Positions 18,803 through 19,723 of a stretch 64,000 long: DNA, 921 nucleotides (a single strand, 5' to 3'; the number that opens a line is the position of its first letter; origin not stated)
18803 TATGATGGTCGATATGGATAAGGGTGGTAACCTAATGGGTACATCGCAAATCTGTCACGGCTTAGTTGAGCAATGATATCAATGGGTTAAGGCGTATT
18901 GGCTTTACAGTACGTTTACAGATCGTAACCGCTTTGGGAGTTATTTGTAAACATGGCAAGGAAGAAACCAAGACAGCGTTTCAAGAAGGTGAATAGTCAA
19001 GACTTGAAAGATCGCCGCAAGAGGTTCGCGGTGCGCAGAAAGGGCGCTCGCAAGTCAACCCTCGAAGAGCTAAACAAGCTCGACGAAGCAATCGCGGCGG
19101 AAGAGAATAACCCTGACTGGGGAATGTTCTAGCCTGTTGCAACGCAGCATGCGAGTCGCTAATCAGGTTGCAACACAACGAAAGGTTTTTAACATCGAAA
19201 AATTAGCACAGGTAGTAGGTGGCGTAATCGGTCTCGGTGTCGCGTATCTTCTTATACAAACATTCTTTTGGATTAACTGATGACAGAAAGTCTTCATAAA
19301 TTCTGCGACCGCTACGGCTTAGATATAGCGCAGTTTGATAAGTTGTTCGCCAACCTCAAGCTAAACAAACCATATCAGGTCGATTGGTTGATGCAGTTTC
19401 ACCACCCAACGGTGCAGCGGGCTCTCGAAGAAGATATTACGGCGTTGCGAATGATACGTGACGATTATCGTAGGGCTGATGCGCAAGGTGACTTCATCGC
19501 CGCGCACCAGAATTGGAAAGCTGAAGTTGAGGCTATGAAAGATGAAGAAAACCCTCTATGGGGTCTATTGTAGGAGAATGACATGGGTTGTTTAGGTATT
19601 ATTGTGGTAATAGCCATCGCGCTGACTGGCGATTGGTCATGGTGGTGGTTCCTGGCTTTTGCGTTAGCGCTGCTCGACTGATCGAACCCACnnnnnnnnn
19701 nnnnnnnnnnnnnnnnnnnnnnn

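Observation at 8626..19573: Eight unrelated small early ORFs end in the same acidic-(N-P)-x-W-G-hydrophobic-hydrophobic-stop tail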

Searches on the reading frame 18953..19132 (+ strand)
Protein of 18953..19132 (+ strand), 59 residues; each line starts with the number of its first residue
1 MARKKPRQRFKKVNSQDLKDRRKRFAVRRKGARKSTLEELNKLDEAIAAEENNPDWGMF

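Call 8: search_protein_families(library=pfam, proteins=[window:18953-19132:+], max_evalue=0.1)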
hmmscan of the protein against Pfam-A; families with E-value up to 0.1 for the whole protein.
window:18953-19132:+ (59 aa): 1 family
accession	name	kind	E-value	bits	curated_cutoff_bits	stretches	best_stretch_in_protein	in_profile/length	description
PF07057.17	TraI_C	-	0.09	13.1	27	1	6-57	83-133/154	DNA helicase TraI, C-terminal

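Call 9: search_protein_families(library=phrogs, proteins=[window:18953-19132:+], max_evalue=0.01)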
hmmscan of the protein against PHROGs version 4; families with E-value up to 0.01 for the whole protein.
window:18953-19132:+ (59 aa): 0 families

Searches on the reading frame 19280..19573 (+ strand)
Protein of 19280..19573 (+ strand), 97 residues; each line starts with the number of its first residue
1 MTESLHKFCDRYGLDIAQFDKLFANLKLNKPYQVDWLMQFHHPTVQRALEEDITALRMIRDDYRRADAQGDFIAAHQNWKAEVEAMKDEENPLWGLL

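Call 8: search_protein_families(library=pfam, proteins=[window:19280-19573:+], max_evalue=0.1)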
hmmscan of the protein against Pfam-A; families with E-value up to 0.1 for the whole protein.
window:19280-19573:+ (97 aa): 0 families

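Call 9: search_protein_families(library=phrogs, proteins=[window:19280-19573:+], max_evalue=0.01)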
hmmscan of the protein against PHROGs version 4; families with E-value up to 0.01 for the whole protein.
window:19280-19573:+ (97 aa): 0 families

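Call 58: find_homologous_proteins(query=window:19280-19573:+, max_evalue=0.01)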
Query window:19280-19573:+ (97 aa): 1 proteins with E <= 0.01 among 3 candidates.
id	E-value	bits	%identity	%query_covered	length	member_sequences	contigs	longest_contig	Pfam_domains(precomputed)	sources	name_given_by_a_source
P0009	6.6e-61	220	100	100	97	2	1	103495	-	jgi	-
